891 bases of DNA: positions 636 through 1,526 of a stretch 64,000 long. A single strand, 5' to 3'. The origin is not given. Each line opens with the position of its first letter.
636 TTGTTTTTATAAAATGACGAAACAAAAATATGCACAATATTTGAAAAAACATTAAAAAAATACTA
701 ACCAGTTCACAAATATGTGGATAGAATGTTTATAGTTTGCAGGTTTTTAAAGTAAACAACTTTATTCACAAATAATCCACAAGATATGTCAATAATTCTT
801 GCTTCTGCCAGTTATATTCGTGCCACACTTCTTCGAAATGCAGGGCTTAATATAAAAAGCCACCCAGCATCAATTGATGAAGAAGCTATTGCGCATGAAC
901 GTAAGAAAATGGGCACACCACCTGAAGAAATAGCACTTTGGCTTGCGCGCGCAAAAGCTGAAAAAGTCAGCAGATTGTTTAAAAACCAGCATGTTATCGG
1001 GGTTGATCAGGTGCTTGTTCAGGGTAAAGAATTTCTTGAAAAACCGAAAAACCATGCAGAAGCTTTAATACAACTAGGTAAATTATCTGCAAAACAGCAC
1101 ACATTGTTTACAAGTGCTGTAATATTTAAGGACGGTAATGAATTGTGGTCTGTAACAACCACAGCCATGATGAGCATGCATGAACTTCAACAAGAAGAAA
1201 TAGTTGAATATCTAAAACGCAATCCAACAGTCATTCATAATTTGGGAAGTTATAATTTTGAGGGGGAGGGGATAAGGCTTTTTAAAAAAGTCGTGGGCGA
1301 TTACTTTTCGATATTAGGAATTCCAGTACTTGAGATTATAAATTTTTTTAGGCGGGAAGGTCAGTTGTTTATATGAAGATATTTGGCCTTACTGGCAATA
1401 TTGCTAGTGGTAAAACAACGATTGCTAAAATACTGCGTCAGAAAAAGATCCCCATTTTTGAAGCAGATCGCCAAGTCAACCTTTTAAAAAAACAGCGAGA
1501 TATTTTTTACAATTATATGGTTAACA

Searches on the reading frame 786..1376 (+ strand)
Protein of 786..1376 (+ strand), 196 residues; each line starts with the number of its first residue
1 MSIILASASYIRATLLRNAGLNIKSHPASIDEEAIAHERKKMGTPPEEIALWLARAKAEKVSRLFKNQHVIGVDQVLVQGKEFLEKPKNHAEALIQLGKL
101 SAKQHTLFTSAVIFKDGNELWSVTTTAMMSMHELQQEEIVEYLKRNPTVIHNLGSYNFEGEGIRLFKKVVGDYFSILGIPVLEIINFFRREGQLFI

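Call 7: find_related_loci(query=window:786-1373:+, collection=genome_contigs, flank=10000)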
Query window:786-1373:+ (196 aa) in genome_contigs; peptide patterns used: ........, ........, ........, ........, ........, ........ (x = any residue, [..] = any of these).
85 stretches matched a pattern; 1 encode a relative of the query (tblastn E <= 1e-3); 1 distinct loci.
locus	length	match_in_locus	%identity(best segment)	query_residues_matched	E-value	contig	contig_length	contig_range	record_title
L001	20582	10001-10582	83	1-194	3e-109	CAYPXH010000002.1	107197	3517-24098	MAG TPA_asm: uncultured Rhodospirillaceae bacterium isolate SRP173033_co3_57 genome assembly, contig: NODE_110_length_10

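Call 15: find_encoding_contigs(protein=window:786-1376:+, flank=10000, max_places=10)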
Protein window:786-1376:+ (196 aa): 10 contigs read that carry it; 8 places shown.
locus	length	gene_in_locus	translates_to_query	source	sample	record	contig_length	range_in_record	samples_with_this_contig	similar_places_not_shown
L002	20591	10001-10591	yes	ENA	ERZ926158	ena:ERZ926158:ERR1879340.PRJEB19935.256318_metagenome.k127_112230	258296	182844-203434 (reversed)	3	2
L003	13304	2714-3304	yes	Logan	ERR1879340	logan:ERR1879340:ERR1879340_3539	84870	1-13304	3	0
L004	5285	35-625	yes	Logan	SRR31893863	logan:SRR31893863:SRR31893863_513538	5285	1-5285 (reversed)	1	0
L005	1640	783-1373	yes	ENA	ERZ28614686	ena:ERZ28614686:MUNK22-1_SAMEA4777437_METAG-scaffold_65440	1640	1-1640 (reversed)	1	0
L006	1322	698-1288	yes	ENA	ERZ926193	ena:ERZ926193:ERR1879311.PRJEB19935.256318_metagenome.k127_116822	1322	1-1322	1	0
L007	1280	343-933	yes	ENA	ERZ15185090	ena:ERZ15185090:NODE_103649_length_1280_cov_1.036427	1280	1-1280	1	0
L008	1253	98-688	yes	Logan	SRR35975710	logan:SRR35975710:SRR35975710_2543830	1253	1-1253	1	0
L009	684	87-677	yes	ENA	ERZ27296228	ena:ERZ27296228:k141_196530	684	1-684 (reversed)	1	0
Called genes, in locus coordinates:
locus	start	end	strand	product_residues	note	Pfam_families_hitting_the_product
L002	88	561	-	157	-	-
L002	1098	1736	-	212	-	PF02527:GidB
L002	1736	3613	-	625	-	PF00890:FAD_binding_2 (faint), PF01134:GIDA, PF07992:Pyr_redox_2 (faint), PF12831:FAD_oxidored, PF21680:GIDA_C_1st, PF13932:SAM_GIDA_C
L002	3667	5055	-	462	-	PF10396:TrmE_N, PF12631:MnmE_helical, PF01926:MMR_HSR1, PF02421:FeoB_N (weak)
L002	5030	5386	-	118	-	-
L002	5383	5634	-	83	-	PF20099:DUF6489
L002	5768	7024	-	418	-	PF07498:Rho_N, PF07497:Rho_RNA_bind, PF00006:ATP-synt_ab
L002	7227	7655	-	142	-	PF03653:UPF0093, PF05425:CopD (weak)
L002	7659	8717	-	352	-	PF00762:Ferrochelatase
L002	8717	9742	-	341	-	PF01208:URO-D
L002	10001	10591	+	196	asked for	PF02545:Maf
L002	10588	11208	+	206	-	PF01121:CoaE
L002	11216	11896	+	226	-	PF00929:RNase_T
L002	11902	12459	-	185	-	PF02556:SecB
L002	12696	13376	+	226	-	PF04280:Tim44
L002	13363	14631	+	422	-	PF03562:MltA, PF06725:3D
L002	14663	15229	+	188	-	PF01713:Smr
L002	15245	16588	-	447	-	PF00493:MCM (faint), PF13191:AAA_16 (faint), PF00004:AAA (weak), PF07728:AAA_5 (weak), PF13401:AAA_22 (faint), PF00004:AAA (weak), PF07724:AAA_2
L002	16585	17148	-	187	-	PF00227:Proteasome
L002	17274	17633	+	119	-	PF11969:DcpS_C, PF01230:HIT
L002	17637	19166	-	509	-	PF13541:ChlI, PF00158:Sigma54_activat (faint), PF00493:MCM, PF01078:Mg_chelatase, PF07728:AAA_5, PF13335:Mg_chelatase_C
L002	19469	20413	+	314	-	PF00892:EamA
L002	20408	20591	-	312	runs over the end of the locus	PF02951:GSH-S_N, PF02955:GSH-S_ATP, PF08443:RimK, PF14398:ATPgrasp_YheCD (weak)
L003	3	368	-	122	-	?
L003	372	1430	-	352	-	PF00762:Ferrochelatase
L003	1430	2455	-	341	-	PF01208:URO-D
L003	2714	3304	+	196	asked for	PF02545:Maf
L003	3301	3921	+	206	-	PF01121:CoaE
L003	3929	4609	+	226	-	PF00929:RNase_T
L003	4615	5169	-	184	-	PF02556:SecB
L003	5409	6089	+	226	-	PF04280:Tim44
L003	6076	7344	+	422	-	PF03562:MltA, PF06725:3D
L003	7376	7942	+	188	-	PF01713:Smr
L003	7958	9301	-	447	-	PF00493:MCM (faint), PF13191:AAA_16 (faint), PF00004:AAA (weak), PF07728:AAA_5 (weak), PF13401:AAA_22 (faint), PF00004:AAA (weak), PF07724:AAA_2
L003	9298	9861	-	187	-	PF00227:Proteasome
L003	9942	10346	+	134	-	PF11969:DcpS_C, PF01230:HIT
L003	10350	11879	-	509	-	PF13541:ChlI, PF00158:Sigma54_activat (faint), PF00493:MCM, PF01078:Mg_chelatase, PF07728:AAA_5, PF13335:Mg_chelatase_C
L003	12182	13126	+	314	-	PF00892:EamA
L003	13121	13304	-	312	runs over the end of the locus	PF02951:GSH-S_N, PF02955:GSH-S_ATP, PF08443:RimK, PF14398:ATPgrasp_YheCD (weak)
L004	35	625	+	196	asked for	PF02545:Maf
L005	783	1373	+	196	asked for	PF02545:Maf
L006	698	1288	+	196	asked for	PF02545:Maf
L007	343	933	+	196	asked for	PF02545:Maf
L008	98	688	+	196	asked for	PF02545:Maf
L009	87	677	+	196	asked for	PF02545:Maf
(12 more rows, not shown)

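Call 17: find_homologous_proteins(query=window:786-1373:+, max_evalue=1e-20)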
Query window:786-1373:+ (196 aa): 172 proteins with E <= 1e-20 among 314 candidates; the best 120 are listed.
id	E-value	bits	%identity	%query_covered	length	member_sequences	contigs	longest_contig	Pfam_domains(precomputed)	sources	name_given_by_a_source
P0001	1.6e-122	424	100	100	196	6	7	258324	PF02545.20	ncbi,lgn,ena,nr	ncbi:MAG: Maf family protein [Alphaproteobacteria bacterium]|nr:Maf family protein [Alphaproteobacte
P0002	3.3e-105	367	87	99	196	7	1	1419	PF02545.20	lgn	-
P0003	7.8e-42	161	44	98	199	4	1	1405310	PF02545.20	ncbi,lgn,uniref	ncbi:Maf family nucleotide pyrophosphatase [Ostreiculturibacter nitratireducens]|uniref:Maf family n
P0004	8.4e-42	161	44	98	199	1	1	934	PF02545.20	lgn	-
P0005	9.1e-42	161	44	99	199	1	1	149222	PF02545.20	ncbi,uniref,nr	ncbi:septum formation protein Maf [Thioclava sp. SK-1]|uniref:Maf family protein n=1 Tax=Thioclava s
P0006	2.8e-39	153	42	89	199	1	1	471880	PF02545.20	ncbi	-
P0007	2.9e-39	152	44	99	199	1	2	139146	PF02545.20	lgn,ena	-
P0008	6.4e-39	151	42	89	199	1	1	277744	PF02545.20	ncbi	-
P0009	1.5e-38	150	45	90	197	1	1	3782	PF02545.20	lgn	-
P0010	2.1e-38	150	44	89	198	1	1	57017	PF02545.20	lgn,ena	-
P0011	3.5e-38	149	41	89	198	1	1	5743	PF02545.20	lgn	-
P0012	5.3e-38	148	42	98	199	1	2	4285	PF02545.20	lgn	-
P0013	6.2e-38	148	41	99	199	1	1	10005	PF02545.20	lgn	-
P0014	7.3e-38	148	44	98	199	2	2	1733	PF02545.20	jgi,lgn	-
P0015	1.5e-37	147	45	98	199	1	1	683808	PF02545.20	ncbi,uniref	ncbi:Maf family nucleotide pyrophosphatase [Shimia sp. SDUM112013]|uniref:Maf family protein n=1 Tax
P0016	1.7e-37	147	41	99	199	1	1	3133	PF02545.20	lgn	-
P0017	4.0e-37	146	42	99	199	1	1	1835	PF02545.20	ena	-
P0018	4.4e-37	145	44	91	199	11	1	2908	PF02545.20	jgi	-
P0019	6.7e-37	145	43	98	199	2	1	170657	PF02545.20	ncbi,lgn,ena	-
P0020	7.2e-37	145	42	99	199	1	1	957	PF02545.20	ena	-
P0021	1.1e-36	144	41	89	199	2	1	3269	PF02545.20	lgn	-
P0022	1.4e-36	144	42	98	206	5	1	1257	PF02545.20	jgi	jgi:septum formation protein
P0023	1.4e-36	144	43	89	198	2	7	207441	PF02545.20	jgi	jgi:septum formation protein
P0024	1.4e-36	144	41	99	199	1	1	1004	PF02545.20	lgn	-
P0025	1.5e-36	144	41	99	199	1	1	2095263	PF02545.20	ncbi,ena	-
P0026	1.6e-36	144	42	99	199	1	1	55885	PF02545.20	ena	-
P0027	1.9e-36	143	42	99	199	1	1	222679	PF02545.20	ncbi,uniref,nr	ncbi:Maf family protein [Pseudothioclava arenosa]|uniref:Nucleoside triphosphate pyrophosphatase n=1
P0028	1.9e-36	143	38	99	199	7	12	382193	PF02545.20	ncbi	-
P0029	2.6e-36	143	42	89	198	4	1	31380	PF02545.20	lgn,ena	-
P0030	3.5e-36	142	43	97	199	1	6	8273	PF02545.20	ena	-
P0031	4.6e-36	142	43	89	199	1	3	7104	PF02545.20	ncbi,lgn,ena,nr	ncbi:MAG: Maf family protein [Aestuariivita sp.]|nr:Maf family protein [Aestuariivita sp.]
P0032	5.9e-36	142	42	99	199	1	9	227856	PF02545.20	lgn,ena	-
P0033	6.7e-36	142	43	97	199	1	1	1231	PF02545.20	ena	-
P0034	8.5e-36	141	42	89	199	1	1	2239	PF02545.20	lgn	-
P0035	1.2e-35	141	42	99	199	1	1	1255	PF02545.20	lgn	-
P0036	1.3e-35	141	42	98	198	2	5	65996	PF02545.20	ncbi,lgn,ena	-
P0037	1.3e-35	141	43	97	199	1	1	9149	PF02545.20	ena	-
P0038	1.4e-35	140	40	97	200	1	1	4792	PF02545.20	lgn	-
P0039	1.4e-35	140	43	98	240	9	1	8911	PF02545.20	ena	-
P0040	1.7e-35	140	41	89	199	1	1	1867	PF02545.20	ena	-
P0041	1.9e-35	140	42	98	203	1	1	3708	PF02545.20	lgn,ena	-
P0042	2.3e-35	140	41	89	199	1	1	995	PF02545.20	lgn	-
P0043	2.4e-35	140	43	97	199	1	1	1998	PF02545.20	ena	-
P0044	2.5e-35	140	39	97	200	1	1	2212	PF02545.20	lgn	-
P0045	3.1e-35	139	41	89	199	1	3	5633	PF02545.20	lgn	-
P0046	4.5e-35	139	42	89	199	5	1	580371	PF02545.20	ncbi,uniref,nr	ncbi:septum formation protein Maf [Loktanella sp. IMCC34160]|uniref:Maf family protein n=1 Tax=Lokta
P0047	4.6e-35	139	43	97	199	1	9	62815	PF02545.20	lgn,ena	-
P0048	5.1e-35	139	39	89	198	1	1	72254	PF02545.20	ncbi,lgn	-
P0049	5.5e-35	139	39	89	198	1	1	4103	PF02545.20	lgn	-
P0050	5.5e-35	139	41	89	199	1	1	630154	PF02545.20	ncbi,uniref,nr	ncbi:Maf family protein [Albidovulum sediminis]|uniref:Nucleoside triphosphate pyrophosphatase n=1 T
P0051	6.9e-35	138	42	98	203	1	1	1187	PF02545.20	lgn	-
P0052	7.3e-35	138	42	98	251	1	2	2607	PF02545.20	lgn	-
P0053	7.6e-35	138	41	98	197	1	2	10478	PF02545.20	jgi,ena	jgi:septum formation protein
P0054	7.7e-35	138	41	98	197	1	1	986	PF02545.20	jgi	jgi:septum formation protein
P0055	1.0e-34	138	42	89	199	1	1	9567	PF02545.20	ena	-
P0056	1.0e-34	138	42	89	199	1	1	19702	PF02545.20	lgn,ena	-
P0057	1.1e-34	138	42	99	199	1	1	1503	PF02545.20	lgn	-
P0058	1.1e-34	138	40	99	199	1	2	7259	PF02545.20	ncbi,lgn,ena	-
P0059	1.1e-34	138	41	89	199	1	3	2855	PF02545.20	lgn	-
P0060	1.5e-34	137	42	99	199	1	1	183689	PF02545.20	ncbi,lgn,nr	ncbi:MAG: Maf family protein [Pseudodonghicola sp.]|nr:Maf family protein [Pseudodonghicola sp.]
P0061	1.5e-34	137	43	98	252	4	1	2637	PF02545.20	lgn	-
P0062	1.5e-34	137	40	99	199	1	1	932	PF02545.20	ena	-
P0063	1.6e-34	137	42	89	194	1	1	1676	PF02545.20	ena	-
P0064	1.6e-34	137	41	97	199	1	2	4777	PF02545.20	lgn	-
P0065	1.8e-34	137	42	98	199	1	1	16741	PF02545.20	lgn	-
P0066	2.0e-34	137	39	89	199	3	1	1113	PF02545.20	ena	-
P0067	2.6e-34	136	39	97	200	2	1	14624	PF02545.20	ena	-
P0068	4.6e-34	136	40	97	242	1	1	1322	PF02545.20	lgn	-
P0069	5.3e-34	135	42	99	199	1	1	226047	PF02545.20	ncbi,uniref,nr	ncbi:Maf family protein [Antarcticimicrobium sediminis]|uniref:Nucleoside triphosphate pyrophosphata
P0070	5.6e-34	135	39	89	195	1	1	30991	PF02545.20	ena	-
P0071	5.8e-34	135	40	98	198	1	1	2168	PF02545.20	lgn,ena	-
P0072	5.8e-34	135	40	98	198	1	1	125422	PF02545.20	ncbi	-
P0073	5.9e-34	135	40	98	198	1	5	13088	PF02545.20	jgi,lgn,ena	jgi:septum formation protein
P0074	6.4e-34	135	40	89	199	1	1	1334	PF02545.20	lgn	-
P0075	6.6e-34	135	40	98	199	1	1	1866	PF02545.20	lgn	-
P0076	7.5e-34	135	42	91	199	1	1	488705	PF02545.20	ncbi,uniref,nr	ncbi:Maf family protein [Histidinibacterium lentulum]|uniref:Nucleoside triphosphate pyrophosphatase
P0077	8.0e-34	135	40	98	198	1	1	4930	PF02545.20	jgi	jgi:septum formation protein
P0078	8.1e-34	135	40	98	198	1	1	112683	PF02545.20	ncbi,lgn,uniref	ncbi:Maf family protein [Paenirhodobacter sp.]|uniref:Maf family protein n=1 Tax=Paenirhodobacter sp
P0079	8.1e-34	135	40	98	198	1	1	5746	PF02545.20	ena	-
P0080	1.0e-33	134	41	98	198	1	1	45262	PF02545.20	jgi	jgi:septum formation protein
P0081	1.1e-33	134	41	89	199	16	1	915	PF02545.20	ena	-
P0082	1.1e-33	134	40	98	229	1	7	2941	PF02545.20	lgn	-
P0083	1.1e-33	134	40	98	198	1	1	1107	PF02545.20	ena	-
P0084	1.1e-33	134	41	89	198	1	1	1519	PF02545.20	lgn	-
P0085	1.2e-33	134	40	98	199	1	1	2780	PF02545.20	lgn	-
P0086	1.4e-33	134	42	96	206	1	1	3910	PF02545.20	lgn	-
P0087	1.6e-33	134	40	97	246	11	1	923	PF02545.20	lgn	-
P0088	1.7e-33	134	39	98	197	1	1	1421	PF02545.20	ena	-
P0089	1.7e-33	134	40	95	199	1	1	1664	PF02545.20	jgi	jgi:septum formation protein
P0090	1.9e-33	134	40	89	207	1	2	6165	PF02545.20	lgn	-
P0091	1.9e-33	134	41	98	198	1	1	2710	PF02545.20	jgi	jgi:septum formation protein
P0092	2.3e-33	133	41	98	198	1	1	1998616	PF02545.20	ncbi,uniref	ncbi:Maf family protein [Paenirhodobacter sp.]|uniref:Maf family protein n=1 Tax=Paenirhodobacter sp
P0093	2.4e-33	133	41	92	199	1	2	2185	PF02545.20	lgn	-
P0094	2.5e-33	133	40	98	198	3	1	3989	PF02545.20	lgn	-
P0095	2.8e-33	133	41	98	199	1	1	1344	PF02545.20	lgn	-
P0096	3.2e-33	133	39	98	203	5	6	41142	PF02545.20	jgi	jgi:septum formation protein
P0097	3.8e-33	133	41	98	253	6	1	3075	PF02545.20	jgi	-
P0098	4.1e-33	132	41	89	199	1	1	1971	PF02545.20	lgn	-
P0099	4.1e-33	132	43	89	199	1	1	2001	PF02545.20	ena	-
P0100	4.6e-33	132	38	89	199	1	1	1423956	PF02545.20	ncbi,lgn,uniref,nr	ncbi:Maf family protein [Flavimaricola marinus]|uniref:Nucleoside triphosphate pyrophosphatase n=1 T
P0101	5.0e-33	132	43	89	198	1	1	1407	PF02545.20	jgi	jgi:septum formation protein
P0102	5.2e-33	132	43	90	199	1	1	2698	PF02545.20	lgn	-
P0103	5.7e-33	132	39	99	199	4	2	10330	PF02545.20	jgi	-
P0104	7.5e-33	132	39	98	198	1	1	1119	PF02545.20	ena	-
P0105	8.0e-33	131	39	99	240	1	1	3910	PF02545.20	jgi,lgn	-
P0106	8.2e-33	131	42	89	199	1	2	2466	PF02545.20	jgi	-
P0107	8.5e-33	131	39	98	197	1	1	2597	PF02545.20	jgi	-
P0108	8.5e-33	131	39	98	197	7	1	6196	PF02545.20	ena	-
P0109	8.7e-33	131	38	98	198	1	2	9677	PF02545.20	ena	-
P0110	8.8e-33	131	41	98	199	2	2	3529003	PF02545.20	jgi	jgi:nucleoside triphosphate pyrophosphatase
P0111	9.1e-33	131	40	98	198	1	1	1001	PF02545.20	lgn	-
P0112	1.2e-32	131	39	97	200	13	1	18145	PF02545.20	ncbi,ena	-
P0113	1.7e-32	130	41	90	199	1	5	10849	PF02545.20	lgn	-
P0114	1.8e-32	130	39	98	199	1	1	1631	PF02545.20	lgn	-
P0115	2.4e-32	130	39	89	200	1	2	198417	PF02545.20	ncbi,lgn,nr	ncbi:MAG: septum formation protein Maf [Rhodobacterales bacterium]|nr:MAG: septum formation protein 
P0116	2.5e-32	130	39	88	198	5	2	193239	PF02545.20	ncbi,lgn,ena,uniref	ncbi:Maf family protein [Cypionkella sp. TWP1-2-1b2]|uniref:Maf family protein n=1 Tax=Cypionkella s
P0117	2.9e-32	130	37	89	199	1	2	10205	PF02545.20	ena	-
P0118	3.6e-32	129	41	98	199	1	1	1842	PF02545.20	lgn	-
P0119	5.1e-32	129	40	98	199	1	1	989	PF02545.20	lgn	-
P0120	7.2e-32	128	39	89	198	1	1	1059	PF02545.20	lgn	-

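Call 27: find_encoding_contigs(protein=P0002, flank=5000, max_places=3)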
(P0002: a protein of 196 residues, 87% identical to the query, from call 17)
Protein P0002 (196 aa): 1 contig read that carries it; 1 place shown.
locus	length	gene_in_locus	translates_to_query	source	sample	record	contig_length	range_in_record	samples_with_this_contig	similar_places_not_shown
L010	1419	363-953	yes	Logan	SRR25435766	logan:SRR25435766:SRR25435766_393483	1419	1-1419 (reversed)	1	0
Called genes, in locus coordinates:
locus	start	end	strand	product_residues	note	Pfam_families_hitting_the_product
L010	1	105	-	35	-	?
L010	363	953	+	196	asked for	PF02545:Maf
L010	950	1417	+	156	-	?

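Call 28: find_encoding_contigs(protein=P0003, flank=10000, max_places=1)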
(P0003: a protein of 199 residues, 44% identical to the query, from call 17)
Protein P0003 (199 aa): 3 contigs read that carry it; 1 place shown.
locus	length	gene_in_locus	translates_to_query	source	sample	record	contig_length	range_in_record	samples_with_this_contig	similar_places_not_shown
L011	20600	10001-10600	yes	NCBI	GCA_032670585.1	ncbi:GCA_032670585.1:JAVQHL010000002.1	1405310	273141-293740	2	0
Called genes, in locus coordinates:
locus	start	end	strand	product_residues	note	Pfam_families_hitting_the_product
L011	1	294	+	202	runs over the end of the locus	PF01725:Ham1p_like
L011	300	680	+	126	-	PF01042:Ribonuc_L-PSP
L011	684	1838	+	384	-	PF04055:Radical_SAM, PF06969:HemN_C (weak)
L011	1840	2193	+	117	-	PF04304:DUF454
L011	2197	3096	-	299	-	PF02195:ParB_N, PF17762:HTH_ParB, PF23552:ParB_C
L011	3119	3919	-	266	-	PF10609:ParA, PF00142:Fer4_NifH (weak), PF01656:CbiA, PF02374:ArsA_ATPase (weak), PF06564:CBP_BcsQ, PF09140:MipZ, PF13614:AAA_31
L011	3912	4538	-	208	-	PF02527:GidB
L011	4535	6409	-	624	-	PF01134:GIDA, PF12831:FAD_oxidored (weak), PF21680:GIDA_C_1st, PF13932:SAM_GIDA_C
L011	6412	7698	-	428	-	PF10396:TrmE_N, PF12631:MnmE_helical, PF01926:MMR_HSR1, PF02421:FeoB_N, PF00350:Dynamin_N (weak)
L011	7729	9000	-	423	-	PF07498:Rho_N, PF07497:Rho_RNA_bind, PF00006:ATP-synt_ab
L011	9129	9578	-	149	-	PF03653:UPF0093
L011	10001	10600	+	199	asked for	PF02545:Maf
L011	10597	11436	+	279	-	PF08501:Shikimate_dh_N, PF01488:Shikimate_DH (weak), PF03807:F420_oxidored (weak), PF18317:SDH_C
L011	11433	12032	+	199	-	PF01121:CoaE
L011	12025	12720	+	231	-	PF00929:RNase_T, PF13482:RNase_H_2 (faint)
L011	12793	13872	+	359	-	PF01261:AP_endonuc_2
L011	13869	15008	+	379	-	PF01408:GFO_IDH_MocA, PF22725:GFO_IDH_MocA_C3, PF02894:GFO_IDH_MocA_C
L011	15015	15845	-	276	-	PF00930:DPPIV_N (faint), PF26550:Tricorn_2nd (faint), PF26549:Tricorn_N (weak), PF07676:PD40 (weak), PF26549:Tricorn_N, PF07676:PD40 (weak)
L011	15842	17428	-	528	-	PF04616:Glyco_hydro_43, PF17851:GH43_C2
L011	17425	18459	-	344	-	PF00248:Aldo_ket_red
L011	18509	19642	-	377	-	PF01408:GFO_IDH_MocA, PF03447:NAD_binding_3 (weak), PF22725:GFO_IDH_MocA_C3, PF02894:GFO_IDH_MocA_C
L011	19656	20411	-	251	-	PF01261:AP_endonuc_2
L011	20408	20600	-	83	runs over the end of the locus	PF17753:Ig_mannosidase (weak)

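Call 42: find_related_loci(query=A3, collection=metagenome_contigs, flank=4000)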
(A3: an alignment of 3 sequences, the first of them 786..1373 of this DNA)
Query A3 (196 aa) in metagenome_contigs; peptide patterns used: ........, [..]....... (x = any residue, [..] = any of these).
149 stretches matched a pattern; 2 encode a relative of the query (tblastn E <= 1e-3); 2 distinct loci.
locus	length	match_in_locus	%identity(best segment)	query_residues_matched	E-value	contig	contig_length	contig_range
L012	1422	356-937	83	1-194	2e-118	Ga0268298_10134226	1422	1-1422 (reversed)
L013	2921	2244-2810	38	3-190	2e-34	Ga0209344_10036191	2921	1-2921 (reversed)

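Call 51: find_homologous_proteins(query=L002:91-561:-, max_evalue=1e-10)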
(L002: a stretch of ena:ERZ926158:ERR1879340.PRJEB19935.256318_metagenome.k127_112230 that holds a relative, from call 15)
Query L002:91-561:- (157 aa): 3 proteins with E <= 1e-10 among 17 candidates.
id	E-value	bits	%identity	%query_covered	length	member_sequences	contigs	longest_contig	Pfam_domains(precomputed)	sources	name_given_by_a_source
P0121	9.3e-96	336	97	100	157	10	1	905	-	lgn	-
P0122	8.0e-85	300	88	100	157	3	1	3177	-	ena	-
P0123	2.8e-57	211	99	64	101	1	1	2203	-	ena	-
